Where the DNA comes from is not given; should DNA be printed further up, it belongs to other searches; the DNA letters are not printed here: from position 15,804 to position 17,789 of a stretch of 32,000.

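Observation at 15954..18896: Tandem paralogs: a surface protein and a membrane-tethered double-wHTH protein share one uncharacterised acidic ectodomain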

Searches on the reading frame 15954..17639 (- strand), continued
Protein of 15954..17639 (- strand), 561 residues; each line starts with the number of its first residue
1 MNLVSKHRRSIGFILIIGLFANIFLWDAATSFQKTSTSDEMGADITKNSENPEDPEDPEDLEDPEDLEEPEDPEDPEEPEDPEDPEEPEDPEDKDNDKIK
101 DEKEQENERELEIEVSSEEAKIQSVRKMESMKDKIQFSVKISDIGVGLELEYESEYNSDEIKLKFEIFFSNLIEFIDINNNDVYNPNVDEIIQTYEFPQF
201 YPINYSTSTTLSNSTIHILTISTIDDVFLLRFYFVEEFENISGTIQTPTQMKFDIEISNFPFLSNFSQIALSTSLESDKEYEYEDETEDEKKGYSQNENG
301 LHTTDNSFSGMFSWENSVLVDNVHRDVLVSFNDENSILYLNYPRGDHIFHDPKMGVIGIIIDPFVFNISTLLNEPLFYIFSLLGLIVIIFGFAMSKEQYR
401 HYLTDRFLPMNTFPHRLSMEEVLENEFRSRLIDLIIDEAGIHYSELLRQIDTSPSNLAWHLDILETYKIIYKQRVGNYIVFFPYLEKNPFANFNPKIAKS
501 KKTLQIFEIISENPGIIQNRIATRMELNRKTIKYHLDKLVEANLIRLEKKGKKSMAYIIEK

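Call 98: find_encoding_contigs(protein=P0036, flank=4000, max_places=1)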
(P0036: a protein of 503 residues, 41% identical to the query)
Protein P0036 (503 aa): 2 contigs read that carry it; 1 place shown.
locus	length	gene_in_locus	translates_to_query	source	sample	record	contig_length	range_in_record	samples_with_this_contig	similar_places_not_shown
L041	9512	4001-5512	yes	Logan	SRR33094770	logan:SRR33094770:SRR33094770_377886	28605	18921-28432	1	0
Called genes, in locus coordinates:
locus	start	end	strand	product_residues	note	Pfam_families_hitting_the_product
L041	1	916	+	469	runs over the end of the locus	PF04851:ResIII, PF00270:DEAD, PF00271:Helicase_C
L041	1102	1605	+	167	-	PF02566:OsmC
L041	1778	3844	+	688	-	PF00515:TPR_1 (faint), PF07719:TPR_2 (faint), PF13424:TPR_12, PF13428:TPR_14 (faint), PF14938:SNAP (weak), PF17874:TPR_MalT, PF13424:TPR_12, PF17874:TPR_MalT, +6 more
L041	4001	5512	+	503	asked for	PF01022:HTH_5 (faint), PF12840:HTH_20 (faint), PF24266:HTH_HVO_0163_N (weak), PF25212:HVO_A0114 (faint), PF01047:MarR, PF12802:MarR_2 (weak), PF13412:HTH_24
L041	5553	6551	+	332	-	PF01244:Peptidase_M19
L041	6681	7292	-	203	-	PF03352:Adenine_glyco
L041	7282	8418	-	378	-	PF07690:MFS_1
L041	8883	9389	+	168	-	-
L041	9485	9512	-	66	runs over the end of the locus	?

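Call 99: find_encoding_contigs(protein=P0026, flank=4000, max_places=1)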
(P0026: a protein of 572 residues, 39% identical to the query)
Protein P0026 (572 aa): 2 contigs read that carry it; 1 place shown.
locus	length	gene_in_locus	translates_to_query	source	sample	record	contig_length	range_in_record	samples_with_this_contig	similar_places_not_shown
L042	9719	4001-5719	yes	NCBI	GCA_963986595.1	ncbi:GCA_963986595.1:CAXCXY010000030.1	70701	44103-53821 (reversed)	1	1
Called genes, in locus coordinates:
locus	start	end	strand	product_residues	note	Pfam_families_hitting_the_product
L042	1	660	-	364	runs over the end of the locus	PF08271:Zn_Ribbon_TF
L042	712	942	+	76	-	-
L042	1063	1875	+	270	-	-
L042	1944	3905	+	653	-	PF00989:PAS, PF08448:PAS_4, PF13426:PAS_9, PF14598:PAS_11 (faint), PF08447:PAS_3, PF00512:HisKA, PF02518:HATPase_c, PF00072:Response_reg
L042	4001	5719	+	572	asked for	PF01022:HTH_5 (faint), PF01047:MarR (faint), PF12840:HTH_20 (weak), PF13412:HTH_24 (weak), PF24266:HTH_HVO_0163_N (weak)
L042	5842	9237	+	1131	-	-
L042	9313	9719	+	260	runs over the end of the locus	-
